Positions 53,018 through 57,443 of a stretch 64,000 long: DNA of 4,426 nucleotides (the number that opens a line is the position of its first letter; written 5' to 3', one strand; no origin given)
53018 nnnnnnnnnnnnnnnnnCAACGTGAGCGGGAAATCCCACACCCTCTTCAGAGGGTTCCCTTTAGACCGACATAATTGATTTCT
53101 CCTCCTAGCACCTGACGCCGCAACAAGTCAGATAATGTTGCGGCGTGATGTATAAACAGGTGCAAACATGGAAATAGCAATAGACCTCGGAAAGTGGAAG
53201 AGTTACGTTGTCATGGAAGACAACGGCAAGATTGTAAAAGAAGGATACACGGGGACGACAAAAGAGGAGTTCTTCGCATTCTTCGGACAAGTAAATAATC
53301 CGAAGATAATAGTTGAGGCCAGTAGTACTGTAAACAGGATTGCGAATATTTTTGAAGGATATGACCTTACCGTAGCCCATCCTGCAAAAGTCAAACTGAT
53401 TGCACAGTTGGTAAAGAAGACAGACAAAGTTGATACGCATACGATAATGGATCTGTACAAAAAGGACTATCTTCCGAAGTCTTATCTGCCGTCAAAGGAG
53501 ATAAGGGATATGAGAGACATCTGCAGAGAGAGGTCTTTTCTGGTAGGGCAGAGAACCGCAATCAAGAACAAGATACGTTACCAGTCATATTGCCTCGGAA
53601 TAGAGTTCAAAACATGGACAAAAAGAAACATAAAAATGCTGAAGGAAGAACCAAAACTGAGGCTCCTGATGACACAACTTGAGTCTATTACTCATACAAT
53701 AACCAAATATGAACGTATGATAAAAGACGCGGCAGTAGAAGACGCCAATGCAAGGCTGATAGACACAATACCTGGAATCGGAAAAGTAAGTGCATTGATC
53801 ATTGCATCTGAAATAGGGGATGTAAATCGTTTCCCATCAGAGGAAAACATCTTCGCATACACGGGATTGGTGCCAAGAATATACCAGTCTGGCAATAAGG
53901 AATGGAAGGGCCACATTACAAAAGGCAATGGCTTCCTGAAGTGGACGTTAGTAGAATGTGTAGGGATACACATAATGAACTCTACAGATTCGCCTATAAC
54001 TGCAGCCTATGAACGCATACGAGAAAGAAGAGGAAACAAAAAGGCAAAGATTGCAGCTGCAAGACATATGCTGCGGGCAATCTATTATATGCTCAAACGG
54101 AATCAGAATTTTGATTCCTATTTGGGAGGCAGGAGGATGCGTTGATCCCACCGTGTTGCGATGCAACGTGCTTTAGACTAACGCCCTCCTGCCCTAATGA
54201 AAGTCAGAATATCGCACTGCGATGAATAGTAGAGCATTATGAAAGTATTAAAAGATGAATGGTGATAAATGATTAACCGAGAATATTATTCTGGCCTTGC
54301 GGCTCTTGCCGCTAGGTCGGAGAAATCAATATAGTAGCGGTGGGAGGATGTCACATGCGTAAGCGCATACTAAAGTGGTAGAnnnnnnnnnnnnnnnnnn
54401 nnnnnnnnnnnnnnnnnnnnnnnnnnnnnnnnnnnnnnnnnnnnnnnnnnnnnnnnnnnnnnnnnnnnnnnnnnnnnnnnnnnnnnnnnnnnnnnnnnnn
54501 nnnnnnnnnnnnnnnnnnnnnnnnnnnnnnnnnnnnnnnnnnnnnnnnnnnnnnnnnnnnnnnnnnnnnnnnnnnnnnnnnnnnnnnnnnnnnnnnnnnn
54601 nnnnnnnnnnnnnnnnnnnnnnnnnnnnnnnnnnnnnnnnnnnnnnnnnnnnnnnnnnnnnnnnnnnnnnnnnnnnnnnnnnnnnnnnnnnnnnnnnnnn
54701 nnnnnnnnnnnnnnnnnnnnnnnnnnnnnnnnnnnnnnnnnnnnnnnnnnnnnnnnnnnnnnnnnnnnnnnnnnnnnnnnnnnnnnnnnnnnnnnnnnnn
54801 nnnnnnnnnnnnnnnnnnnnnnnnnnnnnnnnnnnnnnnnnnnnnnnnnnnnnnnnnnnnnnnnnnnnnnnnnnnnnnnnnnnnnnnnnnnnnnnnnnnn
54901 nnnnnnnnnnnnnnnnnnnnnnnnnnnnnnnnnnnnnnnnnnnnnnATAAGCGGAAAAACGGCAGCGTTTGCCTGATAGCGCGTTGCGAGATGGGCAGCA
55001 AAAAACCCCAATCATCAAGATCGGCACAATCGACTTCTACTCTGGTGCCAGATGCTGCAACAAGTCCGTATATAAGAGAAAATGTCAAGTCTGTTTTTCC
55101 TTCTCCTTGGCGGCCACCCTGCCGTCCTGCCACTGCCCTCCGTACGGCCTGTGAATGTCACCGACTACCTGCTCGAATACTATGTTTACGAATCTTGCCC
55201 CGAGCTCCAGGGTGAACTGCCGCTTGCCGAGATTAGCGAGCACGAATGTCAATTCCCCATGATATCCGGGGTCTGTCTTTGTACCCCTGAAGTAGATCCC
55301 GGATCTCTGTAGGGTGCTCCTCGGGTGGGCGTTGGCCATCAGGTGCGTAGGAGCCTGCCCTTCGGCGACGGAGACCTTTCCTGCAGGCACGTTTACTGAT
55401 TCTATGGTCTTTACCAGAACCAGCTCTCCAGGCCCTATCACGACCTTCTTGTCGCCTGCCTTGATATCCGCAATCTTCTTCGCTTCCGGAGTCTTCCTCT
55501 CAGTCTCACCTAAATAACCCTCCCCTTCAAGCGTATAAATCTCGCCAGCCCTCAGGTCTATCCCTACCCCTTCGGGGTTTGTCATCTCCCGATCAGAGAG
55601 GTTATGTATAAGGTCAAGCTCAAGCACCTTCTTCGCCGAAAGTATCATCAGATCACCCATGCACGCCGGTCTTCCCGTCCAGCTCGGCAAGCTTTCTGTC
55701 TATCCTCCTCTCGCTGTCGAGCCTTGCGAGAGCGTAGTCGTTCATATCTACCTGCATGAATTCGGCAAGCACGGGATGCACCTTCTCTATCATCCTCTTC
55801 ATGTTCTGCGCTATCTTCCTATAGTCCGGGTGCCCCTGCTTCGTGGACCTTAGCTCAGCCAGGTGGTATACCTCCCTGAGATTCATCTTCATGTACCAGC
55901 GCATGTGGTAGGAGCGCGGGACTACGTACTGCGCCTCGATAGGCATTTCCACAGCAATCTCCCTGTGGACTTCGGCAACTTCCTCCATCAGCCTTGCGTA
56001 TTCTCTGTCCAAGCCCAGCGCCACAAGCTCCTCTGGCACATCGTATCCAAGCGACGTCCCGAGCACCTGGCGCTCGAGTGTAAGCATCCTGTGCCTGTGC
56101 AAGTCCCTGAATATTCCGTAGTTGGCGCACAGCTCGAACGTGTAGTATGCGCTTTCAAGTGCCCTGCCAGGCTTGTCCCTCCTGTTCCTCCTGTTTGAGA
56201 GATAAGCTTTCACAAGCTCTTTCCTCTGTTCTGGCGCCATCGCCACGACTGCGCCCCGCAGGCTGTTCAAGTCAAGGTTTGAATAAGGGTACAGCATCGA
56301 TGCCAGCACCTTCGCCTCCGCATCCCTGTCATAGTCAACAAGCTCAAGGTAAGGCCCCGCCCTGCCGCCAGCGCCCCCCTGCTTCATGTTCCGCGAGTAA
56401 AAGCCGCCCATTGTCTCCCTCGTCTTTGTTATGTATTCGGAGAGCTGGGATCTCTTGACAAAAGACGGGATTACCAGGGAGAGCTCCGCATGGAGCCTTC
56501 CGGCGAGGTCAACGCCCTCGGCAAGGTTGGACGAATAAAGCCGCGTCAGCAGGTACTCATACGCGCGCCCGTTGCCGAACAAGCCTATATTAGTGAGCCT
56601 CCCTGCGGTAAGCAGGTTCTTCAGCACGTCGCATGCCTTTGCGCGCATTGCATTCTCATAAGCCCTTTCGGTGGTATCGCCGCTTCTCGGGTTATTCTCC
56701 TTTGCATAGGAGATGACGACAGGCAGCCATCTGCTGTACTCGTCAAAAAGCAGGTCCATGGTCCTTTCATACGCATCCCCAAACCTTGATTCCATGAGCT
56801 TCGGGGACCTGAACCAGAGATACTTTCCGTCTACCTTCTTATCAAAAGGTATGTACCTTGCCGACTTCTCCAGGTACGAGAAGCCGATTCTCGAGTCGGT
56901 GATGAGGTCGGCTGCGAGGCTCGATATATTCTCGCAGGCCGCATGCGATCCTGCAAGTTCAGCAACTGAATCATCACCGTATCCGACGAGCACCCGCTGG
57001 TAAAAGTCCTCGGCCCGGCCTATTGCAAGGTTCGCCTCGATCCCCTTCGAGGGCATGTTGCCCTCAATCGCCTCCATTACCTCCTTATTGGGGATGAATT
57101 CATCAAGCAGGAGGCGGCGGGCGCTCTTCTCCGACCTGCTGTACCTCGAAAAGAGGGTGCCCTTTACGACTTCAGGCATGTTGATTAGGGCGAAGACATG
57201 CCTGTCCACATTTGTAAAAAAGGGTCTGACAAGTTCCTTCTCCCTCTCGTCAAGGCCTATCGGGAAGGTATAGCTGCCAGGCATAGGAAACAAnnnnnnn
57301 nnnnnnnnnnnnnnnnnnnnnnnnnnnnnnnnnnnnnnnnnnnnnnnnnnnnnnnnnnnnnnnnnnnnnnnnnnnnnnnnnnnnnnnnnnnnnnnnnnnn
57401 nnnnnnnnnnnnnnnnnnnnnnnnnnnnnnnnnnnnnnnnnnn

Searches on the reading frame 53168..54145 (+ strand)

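Call 50: search_protein_families(library=pfam, proteins=[window:53168-54145:+], max_evalue=0.00001)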
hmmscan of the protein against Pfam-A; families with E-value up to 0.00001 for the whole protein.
window:53168-54145:+ (325 aa): 2 families
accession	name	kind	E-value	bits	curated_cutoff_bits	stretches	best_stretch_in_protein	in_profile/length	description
PF02371.22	Transposase_20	-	1.3e-21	77.2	21.3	1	196-280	2-85/87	Transposase IS116/IS110/IS902 family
PF01548.23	DEDD_Tnp_IS110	-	5e-12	46.3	29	1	4-137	2-147/155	Transposase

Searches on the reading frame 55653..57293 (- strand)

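Call 50: search_protein_families(library=pfam, proteins=[window:55653-57293:-], max_evalue=0.00001)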
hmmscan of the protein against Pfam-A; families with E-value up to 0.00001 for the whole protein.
window:55653-57293:- (546 aa): 1 family
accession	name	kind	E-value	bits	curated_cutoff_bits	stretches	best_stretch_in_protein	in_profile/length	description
PF02511.20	Thy1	-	1.4e-33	116.8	24.8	2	317-508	1-191/191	Thymidylate synthase complementing protein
